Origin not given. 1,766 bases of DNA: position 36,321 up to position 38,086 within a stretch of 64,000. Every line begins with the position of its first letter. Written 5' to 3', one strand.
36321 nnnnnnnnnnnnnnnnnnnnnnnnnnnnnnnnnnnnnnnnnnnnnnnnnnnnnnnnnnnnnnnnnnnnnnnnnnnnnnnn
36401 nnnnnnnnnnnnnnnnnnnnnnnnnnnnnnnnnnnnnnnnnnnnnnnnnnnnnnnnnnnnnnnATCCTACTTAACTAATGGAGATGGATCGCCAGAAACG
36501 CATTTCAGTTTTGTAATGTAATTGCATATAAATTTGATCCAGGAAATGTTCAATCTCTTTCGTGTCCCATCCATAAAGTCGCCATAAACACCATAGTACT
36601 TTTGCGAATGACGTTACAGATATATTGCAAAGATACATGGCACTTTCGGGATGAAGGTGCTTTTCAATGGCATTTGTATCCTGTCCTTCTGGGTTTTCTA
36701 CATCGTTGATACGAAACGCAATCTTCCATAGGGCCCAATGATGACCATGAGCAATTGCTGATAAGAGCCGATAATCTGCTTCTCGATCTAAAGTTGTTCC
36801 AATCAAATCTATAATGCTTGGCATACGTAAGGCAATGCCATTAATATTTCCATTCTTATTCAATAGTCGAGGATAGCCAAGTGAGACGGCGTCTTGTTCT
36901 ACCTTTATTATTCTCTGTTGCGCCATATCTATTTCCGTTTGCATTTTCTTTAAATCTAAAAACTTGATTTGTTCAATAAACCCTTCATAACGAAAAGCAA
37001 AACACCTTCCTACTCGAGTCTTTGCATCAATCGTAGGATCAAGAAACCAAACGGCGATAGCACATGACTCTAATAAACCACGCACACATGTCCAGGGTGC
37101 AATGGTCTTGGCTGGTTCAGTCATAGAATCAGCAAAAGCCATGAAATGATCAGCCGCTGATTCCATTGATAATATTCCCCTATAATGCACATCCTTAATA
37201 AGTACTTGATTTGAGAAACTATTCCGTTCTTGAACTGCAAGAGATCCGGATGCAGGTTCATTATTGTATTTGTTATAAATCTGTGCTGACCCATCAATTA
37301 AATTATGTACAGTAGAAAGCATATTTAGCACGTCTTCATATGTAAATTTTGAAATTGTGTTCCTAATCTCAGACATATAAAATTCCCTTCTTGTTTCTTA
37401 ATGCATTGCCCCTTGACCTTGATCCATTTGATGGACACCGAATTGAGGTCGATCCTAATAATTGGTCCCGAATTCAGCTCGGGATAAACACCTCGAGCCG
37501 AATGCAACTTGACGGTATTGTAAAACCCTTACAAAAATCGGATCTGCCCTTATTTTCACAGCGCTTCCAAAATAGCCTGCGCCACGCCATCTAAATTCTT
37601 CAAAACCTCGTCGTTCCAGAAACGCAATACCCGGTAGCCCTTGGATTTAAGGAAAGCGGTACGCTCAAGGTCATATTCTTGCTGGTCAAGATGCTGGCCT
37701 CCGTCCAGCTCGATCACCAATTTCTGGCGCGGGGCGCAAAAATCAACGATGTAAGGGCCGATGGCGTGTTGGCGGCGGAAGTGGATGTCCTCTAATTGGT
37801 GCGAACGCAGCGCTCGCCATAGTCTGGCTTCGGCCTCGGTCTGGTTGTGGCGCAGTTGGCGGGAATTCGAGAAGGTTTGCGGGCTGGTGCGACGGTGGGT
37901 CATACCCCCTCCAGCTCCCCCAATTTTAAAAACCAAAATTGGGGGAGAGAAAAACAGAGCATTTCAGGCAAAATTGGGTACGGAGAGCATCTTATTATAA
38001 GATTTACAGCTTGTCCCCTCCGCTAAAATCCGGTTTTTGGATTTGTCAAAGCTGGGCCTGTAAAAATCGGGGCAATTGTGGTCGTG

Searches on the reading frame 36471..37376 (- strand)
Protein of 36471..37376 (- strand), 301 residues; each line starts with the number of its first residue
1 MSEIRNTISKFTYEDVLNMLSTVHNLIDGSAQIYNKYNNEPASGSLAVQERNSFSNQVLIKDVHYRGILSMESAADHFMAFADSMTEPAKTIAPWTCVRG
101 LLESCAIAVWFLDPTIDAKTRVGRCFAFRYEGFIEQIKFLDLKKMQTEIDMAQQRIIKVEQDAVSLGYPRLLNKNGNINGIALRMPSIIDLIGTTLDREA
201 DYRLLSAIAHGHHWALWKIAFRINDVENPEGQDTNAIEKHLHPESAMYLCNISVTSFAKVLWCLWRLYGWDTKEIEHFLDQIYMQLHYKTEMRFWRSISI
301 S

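Call 3: search_protein_families(library=pfam, proteins=[window:36471-37376:-], max_evalue=1)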
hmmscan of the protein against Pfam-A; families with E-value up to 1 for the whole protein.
window:36471-37376:- (301 aa): 0 families

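Call 4: search_protein_families(library=padloc, proteins=[window:36471-37376:-], max_evalue=1)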
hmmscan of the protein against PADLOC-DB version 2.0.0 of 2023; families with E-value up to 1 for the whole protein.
window:36471-37376:- (301 aa): 0 families

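Call 5: search_protein_families(library=ncbifam, proteins=[window:36471-37376:-], max_evalue=1)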
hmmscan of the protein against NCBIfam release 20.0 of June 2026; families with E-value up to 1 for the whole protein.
window:36471-37376:- (301 aa): 0 families

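Call 80: find_homologous_proteins(query=window:36471-37376:-)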
Query window:36471-37376:- (301 aa): 165 proteins with E <= 0.001 among 767 candidates; the best 120 are listed.
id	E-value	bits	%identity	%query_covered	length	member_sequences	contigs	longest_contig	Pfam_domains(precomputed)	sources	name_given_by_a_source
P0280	1.4e-203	693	100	100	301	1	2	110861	-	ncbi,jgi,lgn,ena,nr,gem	ncbi:MAG TPA: hypothetical protein VKF38_08245 [Anaerolineaceae bacterium]|nr:hypothetical protein [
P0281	3.2e-153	528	78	99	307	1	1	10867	-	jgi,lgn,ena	-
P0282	4.1e-143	494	71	100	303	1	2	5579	-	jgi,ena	-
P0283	1.1e-141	490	73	96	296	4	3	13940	-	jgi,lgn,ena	-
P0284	2.0e-139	482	74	95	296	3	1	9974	-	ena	-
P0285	3.5e-139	482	71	99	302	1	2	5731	-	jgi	jgi:hypothetical protein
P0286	6.1e-138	477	68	100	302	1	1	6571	-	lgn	-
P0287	1.2e-137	477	69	98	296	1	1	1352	-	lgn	-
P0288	1.3e-136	473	68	98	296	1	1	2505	-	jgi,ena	-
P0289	1.2e-133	463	66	99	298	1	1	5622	-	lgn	-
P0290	4.2e-133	462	67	98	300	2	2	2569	-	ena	-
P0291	1.1e-132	460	70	96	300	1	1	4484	-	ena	-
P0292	5.0e-132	458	64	99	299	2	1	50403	-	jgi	jgi:hypothetical protein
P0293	2.5e-131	456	69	96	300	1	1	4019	-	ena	-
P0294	5.7e-131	455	64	99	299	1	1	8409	-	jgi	jgi:hypothetical protein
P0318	3.1e-119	416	61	98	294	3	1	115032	-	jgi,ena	-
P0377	2.6e-102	361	53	93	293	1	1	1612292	-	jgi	jgi:hypothetical protein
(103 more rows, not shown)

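Call 82: find_encoding_contigs(protein=P0377, flank=7000, max_places=1)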
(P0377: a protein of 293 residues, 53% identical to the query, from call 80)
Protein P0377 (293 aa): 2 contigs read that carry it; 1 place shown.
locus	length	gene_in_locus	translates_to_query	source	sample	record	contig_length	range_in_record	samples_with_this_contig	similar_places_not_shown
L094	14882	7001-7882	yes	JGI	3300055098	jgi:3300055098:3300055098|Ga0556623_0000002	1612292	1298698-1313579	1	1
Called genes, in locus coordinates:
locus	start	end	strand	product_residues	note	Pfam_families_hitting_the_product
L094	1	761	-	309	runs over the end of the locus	-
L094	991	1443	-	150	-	PF02566:OsmC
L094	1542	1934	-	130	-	-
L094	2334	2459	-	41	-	-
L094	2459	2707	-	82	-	PF09720:Unstab_antitox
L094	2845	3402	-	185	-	PF01641:SelR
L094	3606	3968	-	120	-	-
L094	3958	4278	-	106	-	-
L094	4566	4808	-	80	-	-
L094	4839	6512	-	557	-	-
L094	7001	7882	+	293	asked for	-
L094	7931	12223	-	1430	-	PF25199:nSTAND_NTPase5 (weak)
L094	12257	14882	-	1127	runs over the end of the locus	PF13513:HEAT_EZ (faint), PF02985:HEAT (faint)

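Call 83: find_encoding_contigs(protein=P0318, flank=7000, max_places=1)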
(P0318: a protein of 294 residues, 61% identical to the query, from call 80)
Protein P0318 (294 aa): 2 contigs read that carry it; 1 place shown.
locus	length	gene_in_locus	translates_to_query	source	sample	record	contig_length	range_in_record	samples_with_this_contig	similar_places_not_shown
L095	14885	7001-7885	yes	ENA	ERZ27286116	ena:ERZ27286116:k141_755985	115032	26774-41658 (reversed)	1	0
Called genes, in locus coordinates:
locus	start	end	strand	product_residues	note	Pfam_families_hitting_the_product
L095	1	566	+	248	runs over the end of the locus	PF01026:TatD_DNase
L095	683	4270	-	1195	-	PF12770:CHAT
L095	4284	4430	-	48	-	-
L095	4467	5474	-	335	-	PF14022:DUF4238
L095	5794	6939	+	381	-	-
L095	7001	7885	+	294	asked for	-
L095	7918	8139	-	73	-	-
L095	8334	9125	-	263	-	-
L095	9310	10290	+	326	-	PF09903:DUF2130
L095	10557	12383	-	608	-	-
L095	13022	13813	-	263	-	PF18928:DUF5677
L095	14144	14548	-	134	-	PF01797:Y1_Tnp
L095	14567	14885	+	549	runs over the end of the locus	PF04851:ResIII, PF00270:DEAD, PF16203:ERCC3_RAD25_C, PF00271:Helicase_C, PF22590:Cas3-like_C_2 (weak)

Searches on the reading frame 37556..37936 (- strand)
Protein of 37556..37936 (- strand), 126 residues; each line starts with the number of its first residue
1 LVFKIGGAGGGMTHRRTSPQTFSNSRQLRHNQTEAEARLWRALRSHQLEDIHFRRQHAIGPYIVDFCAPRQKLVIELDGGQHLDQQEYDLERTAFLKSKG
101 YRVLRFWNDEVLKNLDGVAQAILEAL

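Call 3: search_protein_families(library=pfam, proteins=[window:37556-37936:-], max_evalue=1)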
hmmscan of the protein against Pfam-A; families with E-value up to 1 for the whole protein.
window:37556-37936:- (126 aa): 3 families
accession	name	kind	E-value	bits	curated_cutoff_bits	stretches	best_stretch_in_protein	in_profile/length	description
PF04480.18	DUF559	-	4.4e-43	146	20.6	1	23-126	5-108/109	Protein of unknown function (DUF559)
PF18741.7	MTES_1575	-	5.8e-08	33.2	38.2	1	49-126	12-96/96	REase_MTES_1575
PF07619.16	DUF1581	-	0.19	12.4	27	1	17-58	7-48/84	Protein of unknown function (DUF1581)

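Call 4: search_protein_families(library=padloc, proteins=[window:37556-37936:-], max_evalue=1)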
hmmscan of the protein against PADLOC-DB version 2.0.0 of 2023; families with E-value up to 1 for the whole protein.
window:37556-37936:- (126 aa): 2 families
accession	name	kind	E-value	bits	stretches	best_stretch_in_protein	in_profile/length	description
PDLC03678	HEase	-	2.1e-05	22.3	1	49-122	180-254/266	homing endonuclease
PDLC02868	DpdF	-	4e-05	19.5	1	64-113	84-136/1078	DpdF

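Call 5: search_protein_families(library=ncbifam, proteins=[window:37556-37936:-], max_evalue=1)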
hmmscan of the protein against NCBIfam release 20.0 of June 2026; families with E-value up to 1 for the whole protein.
window:37556-37936:- (126 aa): 3 families
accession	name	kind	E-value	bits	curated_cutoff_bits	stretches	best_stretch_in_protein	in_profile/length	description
NF007294.0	PRK09767.1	equivalog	1e-30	106.2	218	1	23-125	7-109/117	DUF559 domain-containing protein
TIGR00632.1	vsr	subfamily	0.0016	18.7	97.85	0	16-79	5-65/119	DNA mismatch endonuclease Vsr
TIGR04022.1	sulfur_SfnB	equivalog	0.13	11.1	430.9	1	37-72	353-388/391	SfnB family sulfur acquisition oxidoreductase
